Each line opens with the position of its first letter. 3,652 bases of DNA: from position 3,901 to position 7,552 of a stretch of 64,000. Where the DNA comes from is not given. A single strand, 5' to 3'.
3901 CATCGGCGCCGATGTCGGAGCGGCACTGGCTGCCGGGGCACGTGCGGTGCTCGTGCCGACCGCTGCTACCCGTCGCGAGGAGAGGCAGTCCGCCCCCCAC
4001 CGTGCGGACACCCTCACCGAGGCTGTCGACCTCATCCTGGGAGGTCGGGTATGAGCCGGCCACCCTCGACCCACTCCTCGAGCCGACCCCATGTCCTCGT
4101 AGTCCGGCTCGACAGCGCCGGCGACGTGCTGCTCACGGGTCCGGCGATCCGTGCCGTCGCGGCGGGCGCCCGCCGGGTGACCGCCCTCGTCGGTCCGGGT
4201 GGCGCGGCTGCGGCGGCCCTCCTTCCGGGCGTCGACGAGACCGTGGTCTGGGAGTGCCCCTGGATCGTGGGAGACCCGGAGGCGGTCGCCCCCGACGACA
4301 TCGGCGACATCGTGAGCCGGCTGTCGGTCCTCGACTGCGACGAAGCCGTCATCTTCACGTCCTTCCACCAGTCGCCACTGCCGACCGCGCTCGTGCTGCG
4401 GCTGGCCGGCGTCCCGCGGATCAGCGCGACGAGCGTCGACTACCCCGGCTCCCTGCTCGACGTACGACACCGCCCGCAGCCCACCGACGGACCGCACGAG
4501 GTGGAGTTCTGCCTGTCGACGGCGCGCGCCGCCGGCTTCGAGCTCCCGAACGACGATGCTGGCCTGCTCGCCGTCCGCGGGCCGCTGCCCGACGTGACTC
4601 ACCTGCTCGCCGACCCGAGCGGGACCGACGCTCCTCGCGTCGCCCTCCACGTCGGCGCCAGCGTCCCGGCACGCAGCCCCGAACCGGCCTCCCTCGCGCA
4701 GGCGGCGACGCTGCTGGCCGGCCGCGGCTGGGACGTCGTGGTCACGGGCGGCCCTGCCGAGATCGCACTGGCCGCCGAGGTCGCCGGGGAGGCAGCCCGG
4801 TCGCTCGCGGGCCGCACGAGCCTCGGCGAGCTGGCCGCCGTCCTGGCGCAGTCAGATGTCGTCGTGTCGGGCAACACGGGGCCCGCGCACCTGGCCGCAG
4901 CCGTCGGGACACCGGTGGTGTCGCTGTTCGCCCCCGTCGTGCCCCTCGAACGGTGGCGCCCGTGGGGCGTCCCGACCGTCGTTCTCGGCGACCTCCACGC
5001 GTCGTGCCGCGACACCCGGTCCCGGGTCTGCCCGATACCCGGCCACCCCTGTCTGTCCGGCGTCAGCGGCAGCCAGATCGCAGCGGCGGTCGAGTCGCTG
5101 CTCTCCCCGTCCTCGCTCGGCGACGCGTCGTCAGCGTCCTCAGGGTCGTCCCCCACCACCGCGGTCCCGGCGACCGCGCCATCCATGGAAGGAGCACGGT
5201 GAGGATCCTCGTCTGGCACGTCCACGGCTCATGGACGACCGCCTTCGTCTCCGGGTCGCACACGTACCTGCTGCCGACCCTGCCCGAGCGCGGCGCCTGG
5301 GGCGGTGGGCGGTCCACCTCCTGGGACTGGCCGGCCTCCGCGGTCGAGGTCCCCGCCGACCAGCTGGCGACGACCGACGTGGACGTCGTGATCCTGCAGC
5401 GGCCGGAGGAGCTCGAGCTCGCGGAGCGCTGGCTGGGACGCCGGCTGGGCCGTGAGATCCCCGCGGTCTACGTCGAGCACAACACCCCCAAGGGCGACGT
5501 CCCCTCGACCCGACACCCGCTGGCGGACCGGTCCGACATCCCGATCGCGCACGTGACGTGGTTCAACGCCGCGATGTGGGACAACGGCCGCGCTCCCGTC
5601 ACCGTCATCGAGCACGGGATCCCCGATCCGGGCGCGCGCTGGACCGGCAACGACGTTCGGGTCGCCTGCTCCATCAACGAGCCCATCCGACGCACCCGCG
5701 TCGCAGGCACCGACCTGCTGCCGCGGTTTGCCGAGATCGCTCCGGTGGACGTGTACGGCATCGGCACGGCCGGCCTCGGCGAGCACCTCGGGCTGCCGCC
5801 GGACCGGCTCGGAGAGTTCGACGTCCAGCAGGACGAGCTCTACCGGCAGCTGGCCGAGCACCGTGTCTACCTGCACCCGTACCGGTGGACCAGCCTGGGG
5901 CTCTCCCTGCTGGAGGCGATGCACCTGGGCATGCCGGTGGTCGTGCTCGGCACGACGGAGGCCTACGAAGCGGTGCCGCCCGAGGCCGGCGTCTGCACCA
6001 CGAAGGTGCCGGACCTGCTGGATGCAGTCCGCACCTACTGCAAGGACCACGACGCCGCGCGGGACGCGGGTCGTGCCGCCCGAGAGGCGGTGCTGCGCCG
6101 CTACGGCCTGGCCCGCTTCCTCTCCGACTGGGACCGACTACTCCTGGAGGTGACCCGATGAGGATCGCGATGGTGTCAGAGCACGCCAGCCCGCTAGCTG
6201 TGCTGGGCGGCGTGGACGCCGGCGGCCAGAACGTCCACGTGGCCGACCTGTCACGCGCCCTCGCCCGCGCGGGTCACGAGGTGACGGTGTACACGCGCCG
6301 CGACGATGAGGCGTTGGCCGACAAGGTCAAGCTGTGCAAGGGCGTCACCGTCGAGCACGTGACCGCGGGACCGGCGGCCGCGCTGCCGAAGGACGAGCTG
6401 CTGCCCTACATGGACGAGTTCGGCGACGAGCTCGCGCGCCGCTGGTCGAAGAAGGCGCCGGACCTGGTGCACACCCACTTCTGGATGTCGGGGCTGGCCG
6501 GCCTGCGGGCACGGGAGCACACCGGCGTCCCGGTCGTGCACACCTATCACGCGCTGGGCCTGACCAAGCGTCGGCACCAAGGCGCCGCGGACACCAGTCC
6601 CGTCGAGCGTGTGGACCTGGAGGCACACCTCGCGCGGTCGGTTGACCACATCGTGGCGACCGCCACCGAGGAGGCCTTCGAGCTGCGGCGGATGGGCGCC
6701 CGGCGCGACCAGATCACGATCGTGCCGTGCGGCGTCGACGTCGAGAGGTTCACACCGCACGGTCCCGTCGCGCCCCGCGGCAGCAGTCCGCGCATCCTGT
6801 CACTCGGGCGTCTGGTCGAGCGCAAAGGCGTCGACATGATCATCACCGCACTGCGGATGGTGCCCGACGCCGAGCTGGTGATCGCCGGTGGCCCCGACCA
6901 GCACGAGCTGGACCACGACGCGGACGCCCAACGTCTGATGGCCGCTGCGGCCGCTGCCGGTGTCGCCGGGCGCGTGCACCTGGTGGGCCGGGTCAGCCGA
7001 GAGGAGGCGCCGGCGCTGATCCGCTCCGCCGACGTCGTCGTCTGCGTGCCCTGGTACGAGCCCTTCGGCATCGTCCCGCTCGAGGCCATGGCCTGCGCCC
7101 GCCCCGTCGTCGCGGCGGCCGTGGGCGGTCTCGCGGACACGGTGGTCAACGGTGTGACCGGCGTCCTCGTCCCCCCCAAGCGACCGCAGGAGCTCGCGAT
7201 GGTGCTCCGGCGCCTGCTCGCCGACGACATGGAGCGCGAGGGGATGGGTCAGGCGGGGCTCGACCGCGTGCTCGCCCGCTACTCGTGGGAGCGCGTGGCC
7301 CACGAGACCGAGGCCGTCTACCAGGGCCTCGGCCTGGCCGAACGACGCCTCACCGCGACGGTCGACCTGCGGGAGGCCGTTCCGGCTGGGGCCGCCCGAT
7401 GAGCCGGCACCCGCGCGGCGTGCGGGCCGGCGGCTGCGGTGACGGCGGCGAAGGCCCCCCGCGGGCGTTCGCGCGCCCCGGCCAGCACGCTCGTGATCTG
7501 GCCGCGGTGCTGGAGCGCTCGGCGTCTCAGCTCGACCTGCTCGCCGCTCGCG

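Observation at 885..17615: ADP-heptose based glycan-assembly locus in a Gram-positive high-GC genome (candidate undescribed heptoglycan / glycoconjugate system)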

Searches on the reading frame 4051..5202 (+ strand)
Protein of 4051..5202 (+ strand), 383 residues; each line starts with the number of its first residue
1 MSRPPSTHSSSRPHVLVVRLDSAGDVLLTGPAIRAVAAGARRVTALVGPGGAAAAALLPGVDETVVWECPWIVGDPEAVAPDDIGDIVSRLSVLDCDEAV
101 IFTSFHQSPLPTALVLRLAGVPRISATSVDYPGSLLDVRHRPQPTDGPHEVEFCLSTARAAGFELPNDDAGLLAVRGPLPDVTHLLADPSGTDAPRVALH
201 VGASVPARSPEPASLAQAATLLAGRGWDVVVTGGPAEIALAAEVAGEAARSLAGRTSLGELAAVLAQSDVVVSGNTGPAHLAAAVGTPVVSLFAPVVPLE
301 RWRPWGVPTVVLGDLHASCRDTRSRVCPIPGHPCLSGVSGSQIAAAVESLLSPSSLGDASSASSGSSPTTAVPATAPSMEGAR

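Call 6: search_protein_families(library=pfam, proteins=[window:4051-5202:+], max_evalue=0.001)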
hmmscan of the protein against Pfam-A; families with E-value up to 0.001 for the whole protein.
window:4051-5202:+ (383 aa): 1 family
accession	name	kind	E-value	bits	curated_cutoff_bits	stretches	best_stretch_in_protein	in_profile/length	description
PF01075.23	Glyco_transf_9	-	1.5e-22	80.6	22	1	112-329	25-243/247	Glycosyltransferase family 9 (heptosyltransferase)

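Call 22: search_protein_families(library=ncbifam, proteins=[window:4051-5202:+], max_evalue=0.00001)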
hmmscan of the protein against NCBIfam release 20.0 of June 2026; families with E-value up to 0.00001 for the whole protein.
window:4051-5202:+ (383 aa): 6 families
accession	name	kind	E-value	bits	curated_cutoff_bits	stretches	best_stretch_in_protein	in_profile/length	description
TIGR02201.1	heptsyl_trn_III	equivalog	5.7e-17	61.8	170.2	1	191-308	178-300/344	putative lipopolysaccharide heptosyltransferase III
NF007742.0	PRK10422.1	equivalog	5.6e-15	55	467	1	216-307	205-301/352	lipopolysaccharide core heptosyltransferase RfaQ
TIGR02195.1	heptsyl_trn_II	equivalog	3.7e-12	46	134.6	1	194-351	174-338/339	lipopolysaccharide heptosyltransferase II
TIGR02193.1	heptsyl_trn_I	equivalog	1.7e-11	43.9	185.3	1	213-295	199-283/320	lipopolysaccharide heptosyltransferase I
NF008204.0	PRK10964.1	equivalog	2.7e-07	30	437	1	239-298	224-284/322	lipopolysaccharide heptosyltransferase RfaC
NF008162.0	PRK10916.1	equivalog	5.5e-06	25.8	569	1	243-298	237-292/348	ADP-heptose--LPS heptosyltransferase RfaF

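Call 36: search_solved_structures(query=window:4051-5202:+, max_evalue=0.001, show_alignments=2)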
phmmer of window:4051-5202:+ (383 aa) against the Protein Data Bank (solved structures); distinct sequences matched with E-value up to 0.001: 2.
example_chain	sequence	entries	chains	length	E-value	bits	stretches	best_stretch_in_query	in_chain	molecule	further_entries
3tov_A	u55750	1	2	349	1.8e-10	44.2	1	197-353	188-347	Glycosyl transferase family 9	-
1psw_A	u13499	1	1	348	0.00016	24.6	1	195-298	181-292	ADP-HEPTOSE LPS HEPTOSYLTRANSFERASE II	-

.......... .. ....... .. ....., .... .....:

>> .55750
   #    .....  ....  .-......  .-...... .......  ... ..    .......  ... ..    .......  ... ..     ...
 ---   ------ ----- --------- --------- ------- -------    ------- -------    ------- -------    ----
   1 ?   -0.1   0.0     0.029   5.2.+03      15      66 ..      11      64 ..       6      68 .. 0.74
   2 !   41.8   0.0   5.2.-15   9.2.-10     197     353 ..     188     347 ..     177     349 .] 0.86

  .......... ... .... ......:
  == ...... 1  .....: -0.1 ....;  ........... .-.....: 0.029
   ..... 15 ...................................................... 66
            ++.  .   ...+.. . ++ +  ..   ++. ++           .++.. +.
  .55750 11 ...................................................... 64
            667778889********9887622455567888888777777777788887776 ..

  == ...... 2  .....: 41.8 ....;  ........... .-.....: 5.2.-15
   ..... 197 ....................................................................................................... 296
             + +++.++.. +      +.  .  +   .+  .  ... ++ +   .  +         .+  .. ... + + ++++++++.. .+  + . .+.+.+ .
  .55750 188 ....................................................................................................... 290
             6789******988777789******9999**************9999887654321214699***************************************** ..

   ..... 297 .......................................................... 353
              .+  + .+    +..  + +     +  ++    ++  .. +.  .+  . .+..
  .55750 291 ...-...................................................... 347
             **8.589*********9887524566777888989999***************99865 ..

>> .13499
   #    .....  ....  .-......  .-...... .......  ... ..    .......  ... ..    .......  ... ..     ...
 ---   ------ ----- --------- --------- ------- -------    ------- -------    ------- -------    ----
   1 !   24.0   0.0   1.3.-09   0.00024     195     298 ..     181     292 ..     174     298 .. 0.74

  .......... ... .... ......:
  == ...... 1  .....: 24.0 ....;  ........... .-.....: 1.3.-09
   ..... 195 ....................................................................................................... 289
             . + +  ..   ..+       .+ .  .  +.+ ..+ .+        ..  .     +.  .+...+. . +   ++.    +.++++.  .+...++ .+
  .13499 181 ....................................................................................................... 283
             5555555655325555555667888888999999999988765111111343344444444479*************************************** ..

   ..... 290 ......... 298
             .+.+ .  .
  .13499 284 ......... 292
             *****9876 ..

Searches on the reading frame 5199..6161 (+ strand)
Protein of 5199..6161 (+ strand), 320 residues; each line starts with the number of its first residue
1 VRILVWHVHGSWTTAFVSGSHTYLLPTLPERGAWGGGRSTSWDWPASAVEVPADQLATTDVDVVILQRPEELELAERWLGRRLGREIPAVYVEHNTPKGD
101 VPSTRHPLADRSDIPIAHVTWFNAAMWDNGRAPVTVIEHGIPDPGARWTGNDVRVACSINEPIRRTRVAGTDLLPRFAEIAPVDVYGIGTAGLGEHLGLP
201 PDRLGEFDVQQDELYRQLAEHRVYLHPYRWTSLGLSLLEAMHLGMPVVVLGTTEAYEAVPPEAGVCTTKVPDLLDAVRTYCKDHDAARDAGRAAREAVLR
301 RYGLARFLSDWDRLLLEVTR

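Call 6: search_protein_families(library=pfam, proteins=[window:5199-6161:+], max_evalue=0.001)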
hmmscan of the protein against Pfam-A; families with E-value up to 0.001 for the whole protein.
window:5199-6161:+ (320 aa): 4 families
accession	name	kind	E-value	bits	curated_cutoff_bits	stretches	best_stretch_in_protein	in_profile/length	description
PF13524.12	Glyco_trans_1_2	-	1.6e-07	31.8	25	1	208-306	34-137/144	Glycosyl transferase-like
PF13692.12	Glyco_trans_1_4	-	3.4e-07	31.1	27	1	212-280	68-139/142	Glycosyl transferases group 1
PF00534.26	Glycos_transf_1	-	2.5e-06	27.6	26.4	1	211-296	83-171/172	Glycosyl transferases group 1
PF20706.3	GT4-conflict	-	0.00081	18.9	26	0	205-253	266-314/385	Family 4 Glycosyltransferase in conflict systems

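Call 22: search_protein_families(library=ncbifam, proteins=[window:5199-6161:+], max_evalue=0.00001)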
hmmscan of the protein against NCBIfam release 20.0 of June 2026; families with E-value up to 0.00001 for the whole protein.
window:5199-6161:+ (320 aa): 1 family
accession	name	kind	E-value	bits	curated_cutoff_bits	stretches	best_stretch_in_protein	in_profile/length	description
NF053787.1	GlcN_PG_synth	equivalog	2.3e-08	33.3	480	1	209-308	250-349/361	N-acetylglucosaminyl phosphatidylglycerol synthase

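Call 85: search_protein_representatives(protein=window:5199-6161:+)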
Query: 320 residues. Proteins with E-value up to 0.001 (for the whole library): 1022; up to 1e-10: 517; up to 1e-30: 143. The best 150 are listed.
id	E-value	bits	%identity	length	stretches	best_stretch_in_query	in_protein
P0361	2.3e-108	378.5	59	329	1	1-320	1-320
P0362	2.9e-107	374.9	56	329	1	2-318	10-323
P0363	9.2e-105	366.7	58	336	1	1-315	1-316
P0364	4.8e-102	357.7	55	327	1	2-318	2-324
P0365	2.3e-82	293.1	48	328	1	1-315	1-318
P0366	1.0e-81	290.9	65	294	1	64-269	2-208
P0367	1.1e-80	287.5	52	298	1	1-317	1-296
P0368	2.5e-80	286.4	51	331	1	1-317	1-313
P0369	2.0e-78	280.1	60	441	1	76-305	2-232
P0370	3.2e-78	279.4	56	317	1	1-236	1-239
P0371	2.4e-76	273.2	60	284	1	1-214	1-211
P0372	4.0e-76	272.5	58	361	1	1-247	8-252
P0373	1.1e-75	271.1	49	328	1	1-315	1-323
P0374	3.5e-75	269.4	62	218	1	1-204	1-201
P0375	2.8e-71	256.6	62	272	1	54-261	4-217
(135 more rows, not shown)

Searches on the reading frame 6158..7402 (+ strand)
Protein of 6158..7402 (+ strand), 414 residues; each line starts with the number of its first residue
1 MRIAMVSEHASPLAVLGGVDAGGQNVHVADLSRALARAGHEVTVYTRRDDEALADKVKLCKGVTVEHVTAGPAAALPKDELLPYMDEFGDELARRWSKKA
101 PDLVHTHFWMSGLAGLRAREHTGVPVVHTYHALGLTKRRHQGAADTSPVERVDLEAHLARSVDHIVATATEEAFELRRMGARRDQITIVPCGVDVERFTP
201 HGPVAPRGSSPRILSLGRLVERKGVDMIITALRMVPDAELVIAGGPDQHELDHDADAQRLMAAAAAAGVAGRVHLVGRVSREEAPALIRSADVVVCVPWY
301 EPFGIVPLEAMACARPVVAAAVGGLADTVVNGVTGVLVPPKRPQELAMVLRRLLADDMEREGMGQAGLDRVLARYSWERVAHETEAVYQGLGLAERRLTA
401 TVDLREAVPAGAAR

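Call 6: search_protein_families(library=pfam, proteins=[window:6158-7402:+], max_evalue=0.001)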
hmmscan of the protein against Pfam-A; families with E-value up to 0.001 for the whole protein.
window:6158-7402:+ (414 aa): 8 families
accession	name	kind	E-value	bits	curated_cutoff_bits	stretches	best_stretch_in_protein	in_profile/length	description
PF00534.26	Glycos_transf_1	-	4.3e-37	127.7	26.4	1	208-367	13-169/172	Glycosyl transferases group 1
PF13439.12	Glyco_transf_4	-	5.7e-37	127.8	28.5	1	22-197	2-170/170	Glycosyltransferase Family 4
PF13692.12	Glyco_trans_1_4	-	6.3e-31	108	27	1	211-356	2-142/142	Glycosyl transferases group 1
PF13579.12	Glyco_trans_4_4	-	3.4e-29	102.7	29.7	1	22-192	1-158/158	Glycosyl transferase 4-like domain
PF20706.3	GT4-conflict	-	2.3e-18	66.8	26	1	21-382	11-383/385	Family 4 Glycosyltransferase in conflict systems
PF13524.12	Glyco_trans_1_2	-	1.8e-12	47.9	25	1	229-384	6-142/144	Glycosyl transferase-like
PF08323.17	Glyco_transf_5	-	1.4e-08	35.2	22.7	1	92-144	121-179/239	Starch synthase catalytic domain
PF13477.12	Glyco_trans_4_2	-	4.4e-06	27.3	23.4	1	24-140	9-116/139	Glycosyl transferase 4-like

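Call 22: search_protein_families(library=ncbifam, proteins=[window:6158-7402:+], max_evalue=0.00001)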
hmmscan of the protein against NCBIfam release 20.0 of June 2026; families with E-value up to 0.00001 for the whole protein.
window:6158-7402:+ (414 aa): 38 families (the best 25 are shown)
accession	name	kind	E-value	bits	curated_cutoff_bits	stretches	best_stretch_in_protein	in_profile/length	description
TIGR03449.1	mycothiol_MshA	equivalog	1.9e-73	247.7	462.5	1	2-389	1-401/406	D-inositol-3-phosphate glycosyltransferase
TIGR02149.1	glgA_Coryne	subfamily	5.5e-46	157.4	302.4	1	22-389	16-388/391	glycogen synthase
NF041876.1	EPS_EpsE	equivalog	1.1e-36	127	400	1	180-382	182-387/389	exopolysaccharide biosynthesis GT4 family glycosyltransferase EpsE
TIGR04047.1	MSMEG_0565_glyc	hypoth_equivalog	2.5e-36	125.6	259.85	1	23-389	13-372/373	MSMEG_0565 family glycosyltransferase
TIGR02472.1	sucr_P_syn_N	equivalog_domain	3.9e-34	118.2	576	1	19-379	23-429/439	sucrose-phosphate synthase, putative, glycosyltransferase domain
TIGR04063.1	stp3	hypoth_equivalog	4.1e-27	95.1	442.05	1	31-391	23-395/397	TIGR04063 family PEP-CTERM/XrtA system glycosyltransferase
TIGR03088.1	stp2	hypoth_equivalog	2.2e-24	86.2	409.05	1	99-389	80-371/374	TIGR03088 family PEP-CTERM/XrtA system glycosyltransferase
NF041010.1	glycosy_Agl16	equivalog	1.3e-23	83.5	575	1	154-390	126-350/352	glycosylation protein Agl16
NF053787.1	GlcN_PG_synth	equivalog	5.5e-23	81.4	480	1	98-390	80-358/361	N-acetylglucosaminyl phosphatidylglycerol synthase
TIGR02095.1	glgA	subfamily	1.7e-21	76.5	328.45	1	209-390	293-476/477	glycogen/starch synthase, ADP-glucose type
NF038295.1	EPS_HpsP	equivalog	4.3e-21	75.3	550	1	164-390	157-386/388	hormogonium polysaccharide biosynthesis glycosyltransferase HpsP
TIGR03999.1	thiol_BshA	equivalog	6.1e-21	74.8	273.7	1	21-390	11-372/375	N-acetyl-alpha-D-glucosaminyl L-malate synthase BshA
NF038229.1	Glyco4_Geo_Pelo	equivalog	1e-18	67.5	400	1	89-390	44-335/338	GPMC system family 4 glycosyltransferase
NF012028.0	PRK15484.1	subfamily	2.1e-17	63.3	618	1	185-387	162-374/380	lipopolysaccharide N-acetylglucosaminyltransferase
NF047684.1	TeichurnBiosyTuaC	equivalog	1.2e-16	60.6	550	1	100-389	108-387/391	teichuronic acid biosynthesis protein TuaC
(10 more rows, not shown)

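Call 72: search_solved_structures(query=window:6158-7402:+, max_evalue=1e-10, show_alignments=0)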
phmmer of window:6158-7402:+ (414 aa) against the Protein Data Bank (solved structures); distinct sequences matched with E-value up to 1e-10: 19.
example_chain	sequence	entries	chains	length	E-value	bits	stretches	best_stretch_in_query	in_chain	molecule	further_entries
6kih_A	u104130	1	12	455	6.8e-69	235.8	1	3-392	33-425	Tll1590 protein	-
3c4q_A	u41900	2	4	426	3.4e-50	174.2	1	1-389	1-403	Predicted glycosyltransferases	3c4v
3c48_A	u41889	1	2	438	3.6e-50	174.1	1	1-389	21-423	Predicted glycosyltransferases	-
6ldq_D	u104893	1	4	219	2.5e-28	102.2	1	3-197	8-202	Tll1590 protein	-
6tvp_A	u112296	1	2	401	9e-28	100.4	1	99-390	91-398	Alpha-maltose-1-phosphate synthase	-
2r60_A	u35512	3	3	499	3.4e-26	95.2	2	290-387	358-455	Glycosyl transferase, group 1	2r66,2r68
7qsg_A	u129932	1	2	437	1.2e-24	90.1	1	19-389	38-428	D-inositol 3-phosphate glycosyltransferase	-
3fro_A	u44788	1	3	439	5.5e-18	68.2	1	98-390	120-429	GlgA glycogen synthase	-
2bis_A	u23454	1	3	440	5.5e-18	68.1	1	98-390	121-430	GLGA GLYCOGEN SYNTHASE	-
3l01_A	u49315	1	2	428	1.3e-17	66.9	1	99-383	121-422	GlgA glycogen synthase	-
5i45_A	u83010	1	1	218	1.8e-17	66.5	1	217-395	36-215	Glycosyl transferases group 1 family protein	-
3okc_A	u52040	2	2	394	1.1e-16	63.9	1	186-387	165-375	GDP-mannose-dependent alpha-(1-6)-phosphatidylinositol monomannoside mannosyltransferase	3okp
3oka_A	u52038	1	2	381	1.5e-16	63.4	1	186-382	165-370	GDP-mannose-dependent alpha-(1-6)-phosphatidylinositol monomannoside mannosyltransferase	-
4n9w_A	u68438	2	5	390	1.5e-16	63.4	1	21-392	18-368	GDP-mannose-dependent alpha-(1-2)-phosphatidylinositol mannosyltransferase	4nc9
2gej_A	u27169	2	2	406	1.7e-16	63.3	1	21-392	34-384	PHOSPHATIDYLINOSITOL MANNOSYLTRANSFERASE (PimA)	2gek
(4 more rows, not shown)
